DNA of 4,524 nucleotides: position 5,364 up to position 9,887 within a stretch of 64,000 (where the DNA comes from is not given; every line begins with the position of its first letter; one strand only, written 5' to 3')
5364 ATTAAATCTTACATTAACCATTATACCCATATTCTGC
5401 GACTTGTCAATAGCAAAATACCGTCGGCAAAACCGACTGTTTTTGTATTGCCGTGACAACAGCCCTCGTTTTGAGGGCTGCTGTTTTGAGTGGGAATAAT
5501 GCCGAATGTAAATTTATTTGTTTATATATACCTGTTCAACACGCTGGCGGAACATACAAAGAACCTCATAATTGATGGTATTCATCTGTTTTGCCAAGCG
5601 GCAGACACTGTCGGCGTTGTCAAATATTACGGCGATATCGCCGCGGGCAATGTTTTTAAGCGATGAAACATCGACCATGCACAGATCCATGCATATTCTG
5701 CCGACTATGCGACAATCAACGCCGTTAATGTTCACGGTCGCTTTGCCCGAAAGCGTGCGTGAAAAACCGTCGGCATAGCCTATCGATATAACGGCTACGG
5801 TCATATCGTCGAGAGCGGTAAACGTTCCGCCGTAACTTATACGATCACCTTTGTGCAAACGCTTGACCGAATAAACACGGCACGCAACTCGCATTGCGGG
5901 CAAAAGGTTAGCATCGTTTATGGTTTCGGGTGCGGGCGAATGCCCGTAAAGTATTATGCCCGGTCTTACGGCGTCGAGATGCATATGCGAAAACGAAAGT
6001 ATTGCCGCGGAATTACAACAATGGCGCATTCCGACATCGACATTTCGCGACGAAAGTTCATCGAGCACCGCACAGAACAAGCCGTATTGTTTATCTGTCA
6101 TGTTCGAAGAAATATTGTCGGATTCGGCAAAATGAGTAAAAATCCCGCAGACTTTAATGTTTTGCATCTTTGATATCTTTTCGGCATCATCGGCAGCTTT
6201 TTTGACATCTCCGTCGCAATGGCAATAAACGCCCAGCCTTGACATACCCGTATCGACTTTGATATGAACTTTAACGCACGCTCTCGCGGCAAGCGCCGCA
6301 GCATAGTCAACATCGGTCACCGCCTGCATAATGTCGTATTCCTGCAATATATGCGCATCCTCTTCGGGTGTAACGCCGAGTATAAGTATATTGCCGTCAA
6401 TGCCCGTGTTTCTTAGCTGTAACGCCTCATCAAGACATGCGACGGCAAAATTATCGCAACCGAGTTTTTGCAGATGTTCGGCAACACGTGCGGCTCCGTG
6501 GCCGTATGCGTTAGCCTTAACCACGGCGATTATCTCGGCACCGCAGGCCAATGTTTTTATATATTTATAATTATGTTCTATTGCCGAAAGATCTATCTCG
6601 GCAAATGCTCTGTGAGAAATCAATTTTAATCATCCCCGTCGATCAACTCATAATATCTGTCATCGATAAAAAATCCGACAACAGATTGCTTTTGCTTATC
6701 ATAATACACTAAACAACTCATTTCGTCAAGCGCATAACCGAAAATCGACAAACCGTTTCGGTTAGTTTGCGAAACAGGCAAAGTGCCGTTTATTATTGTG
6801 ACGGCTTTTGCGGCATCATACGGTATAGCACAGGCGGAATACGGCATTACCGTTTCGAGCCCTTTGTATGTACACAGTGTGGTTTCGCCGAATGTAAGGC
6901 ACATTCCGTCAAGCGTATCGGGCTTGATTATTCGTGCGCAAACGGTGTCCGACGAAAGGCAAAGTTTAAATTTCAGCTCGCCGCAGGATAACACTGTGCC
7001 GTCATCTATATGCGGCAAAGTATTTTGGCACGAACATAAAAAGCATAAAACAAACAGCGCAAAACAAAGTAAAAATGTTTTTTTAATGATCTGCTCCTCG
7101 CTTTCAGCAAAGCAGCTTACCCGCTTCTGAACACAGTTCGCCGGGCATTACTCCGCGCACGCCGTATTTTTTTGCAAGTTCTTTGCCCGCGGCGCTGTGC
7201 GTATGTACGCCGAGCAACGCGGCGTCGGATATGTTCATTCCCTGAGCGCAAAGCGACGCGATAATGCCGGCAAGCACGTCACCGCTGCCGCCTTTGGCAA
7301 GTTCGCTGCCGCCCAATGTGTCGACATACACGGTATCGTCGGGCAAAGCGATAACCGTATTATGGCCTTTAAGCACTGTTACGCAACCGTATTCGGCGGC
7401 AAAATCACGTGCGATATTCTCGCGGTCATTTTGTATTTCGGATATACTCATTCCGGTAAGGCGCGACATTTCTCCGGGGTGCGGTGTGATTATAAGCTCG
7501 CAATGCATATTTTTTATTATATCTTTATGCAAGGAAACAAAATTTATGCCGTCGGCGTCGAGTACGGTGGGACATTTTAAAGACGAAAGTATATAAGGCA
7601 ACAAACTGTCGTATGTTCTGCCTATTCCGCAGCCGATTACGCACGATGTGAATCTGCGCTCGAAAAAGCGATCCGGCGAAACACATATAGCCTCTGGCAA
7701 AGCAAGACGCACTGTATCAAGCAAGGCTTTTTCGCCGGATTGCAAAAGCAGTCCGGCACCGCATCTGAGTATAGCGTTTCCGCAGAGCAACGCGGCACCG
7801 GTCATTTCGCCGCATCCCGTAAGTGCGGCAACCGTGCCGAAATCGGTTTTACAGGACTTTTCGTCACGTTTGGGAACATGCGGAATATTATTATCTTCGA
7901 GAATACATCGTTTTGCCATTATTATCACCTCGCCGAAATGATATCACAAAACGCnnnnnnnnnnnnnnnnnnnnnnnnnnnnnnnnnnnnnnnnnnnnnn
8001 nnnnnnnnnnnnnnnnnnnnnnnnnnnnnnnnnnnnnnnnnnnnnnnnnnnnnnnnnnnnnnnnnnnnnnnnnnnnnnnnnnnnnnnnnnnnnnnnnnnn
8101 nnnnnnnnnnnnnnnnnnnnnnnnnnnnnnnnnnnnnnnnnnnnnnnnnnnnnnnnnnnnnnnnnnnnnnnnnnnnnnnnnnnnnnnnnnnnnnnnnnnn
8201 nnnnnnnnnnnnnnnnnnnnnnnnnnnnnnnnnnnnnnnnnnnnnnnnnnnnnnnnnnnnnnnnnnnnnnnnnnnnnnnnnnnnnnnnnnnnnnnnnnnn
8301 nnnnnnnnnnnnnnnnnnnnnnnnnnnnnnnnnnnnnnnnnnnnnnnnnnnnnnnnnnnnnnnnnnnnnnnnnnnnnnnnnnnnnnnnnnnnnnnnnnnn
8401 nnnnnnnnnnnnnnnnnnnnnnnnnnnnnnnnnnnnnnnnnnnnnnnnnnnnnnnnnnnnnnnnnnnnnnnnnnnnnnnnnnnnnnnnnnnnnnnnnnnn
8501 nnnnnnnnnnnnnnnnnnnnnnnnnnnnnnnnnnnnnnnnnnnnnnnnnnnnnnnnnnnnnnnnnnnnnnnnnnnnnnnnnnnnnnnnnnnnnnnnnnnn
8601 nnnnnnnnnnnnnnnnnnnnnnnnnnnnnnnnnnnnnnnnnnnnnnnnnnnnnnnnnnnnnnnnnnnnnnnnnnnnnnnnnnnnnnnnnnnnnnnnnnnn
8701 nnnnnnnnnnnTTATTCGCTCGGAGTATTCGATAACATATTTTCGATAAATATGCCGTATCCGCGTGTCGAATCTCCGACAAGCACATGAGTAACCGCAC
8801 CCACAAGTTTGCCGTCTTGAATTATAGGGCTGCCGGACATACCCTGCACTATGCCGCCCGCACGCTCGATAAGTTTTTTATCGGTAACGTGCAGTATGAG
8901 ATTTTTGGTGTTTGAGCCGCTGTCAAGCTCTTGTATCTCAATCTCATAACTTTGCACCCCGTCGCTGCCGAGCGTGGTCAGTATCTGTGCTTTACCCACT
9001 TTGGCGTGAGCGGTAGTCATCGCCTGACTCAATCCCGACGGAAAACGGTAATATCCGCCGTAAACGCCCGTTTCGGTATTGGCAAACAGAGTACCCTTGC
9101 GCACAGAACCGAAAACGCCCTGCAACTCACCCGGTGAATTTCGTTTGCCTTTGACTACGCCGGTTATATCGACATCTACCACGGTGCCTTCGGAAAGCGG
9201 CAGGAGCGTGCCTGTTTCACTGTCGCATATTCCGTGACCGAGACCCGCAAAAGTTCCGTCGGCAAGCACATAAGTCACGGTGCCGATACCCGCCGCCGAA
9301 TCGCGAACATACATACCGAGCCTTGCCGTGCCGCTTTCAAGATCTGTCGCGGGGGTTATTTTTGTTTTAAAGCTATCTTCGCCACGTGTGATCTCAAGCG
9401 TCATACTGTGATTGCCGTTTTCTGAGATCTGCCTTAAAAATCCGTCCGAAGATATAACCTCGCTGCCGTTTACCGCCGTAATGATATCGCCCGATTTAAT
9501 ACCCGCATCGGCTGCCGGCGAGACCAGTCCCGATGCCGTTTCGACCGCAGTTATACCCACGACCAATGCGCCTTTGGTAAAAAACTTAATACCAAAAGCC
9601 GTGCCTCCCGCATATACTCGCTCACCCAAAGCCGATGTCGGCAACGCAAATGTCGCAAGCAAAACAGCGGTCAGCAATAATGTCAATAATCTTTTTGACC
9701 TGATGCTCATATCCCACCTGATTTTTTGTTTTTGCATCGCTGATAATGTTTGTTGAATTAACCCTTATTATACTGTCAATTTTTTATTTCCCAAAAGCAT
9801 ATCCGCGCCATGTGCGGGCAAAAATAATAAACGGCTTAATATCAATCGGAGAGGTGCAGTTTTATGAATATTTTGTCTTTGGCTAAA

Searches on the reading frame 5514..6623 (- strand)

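Call 48: search_protein_families(library=pfam, proteins=[window:5514-6623:-], max_evalue=0.00001)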
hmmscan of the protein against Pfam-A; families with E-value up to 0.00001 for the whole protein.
window:5514-6623:- (369 aa): 2 families
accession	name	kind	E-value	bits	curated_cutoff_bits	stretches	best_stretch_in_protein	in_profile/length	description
PF01168.26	Ala_racemase_N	-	4.3e-66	223.2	24.1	1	10-230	1-220/220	Alanine racemase, N-terminal domain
PF00842.27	Ala_racemase_C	-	4e-41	140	25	1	243-366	1-127/127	Alanine racemase, C-terminal domain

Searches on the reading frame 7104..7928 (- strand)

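Call 48: search_protein_families(library=pfam, proteins=[window:7104-7928:-], max_evalue=0.00001)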
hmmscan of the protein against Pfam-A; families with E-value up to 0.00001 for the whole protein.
window:7104-7928:- (274 aa): 1 family
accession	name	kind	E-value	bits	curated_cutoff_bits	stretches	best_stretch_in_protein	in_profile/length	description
PF01256.23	Carb_kinase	-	1.3e-50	172.6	27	1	36-266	4-237/242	NAD(P)H-hydrate dehydratase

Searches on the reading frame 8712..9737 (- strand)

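Call 48: search_protein_families(library=pfam, proteins=[window:8712-9737:-], max_evalue=0.00001)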
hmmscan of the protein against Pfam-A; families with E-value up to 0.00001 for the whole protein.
window:8712-9737:- (341 aa): 3 families
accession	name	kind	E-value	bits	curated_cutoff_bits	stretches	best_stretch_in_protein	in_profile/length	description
PF05580.18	Peptidase_S55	-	5.9e-70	236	25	1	137-335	2-210/210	SpoIVB peptidase S55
PF17820.7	PDZ_6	-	1.5e-08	34.7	27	1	73-118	9-54/54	PDZ domain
PF13180.12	PDZ_2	-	2.8e-07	31.1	27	1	73-122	23-73/80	PDZ domain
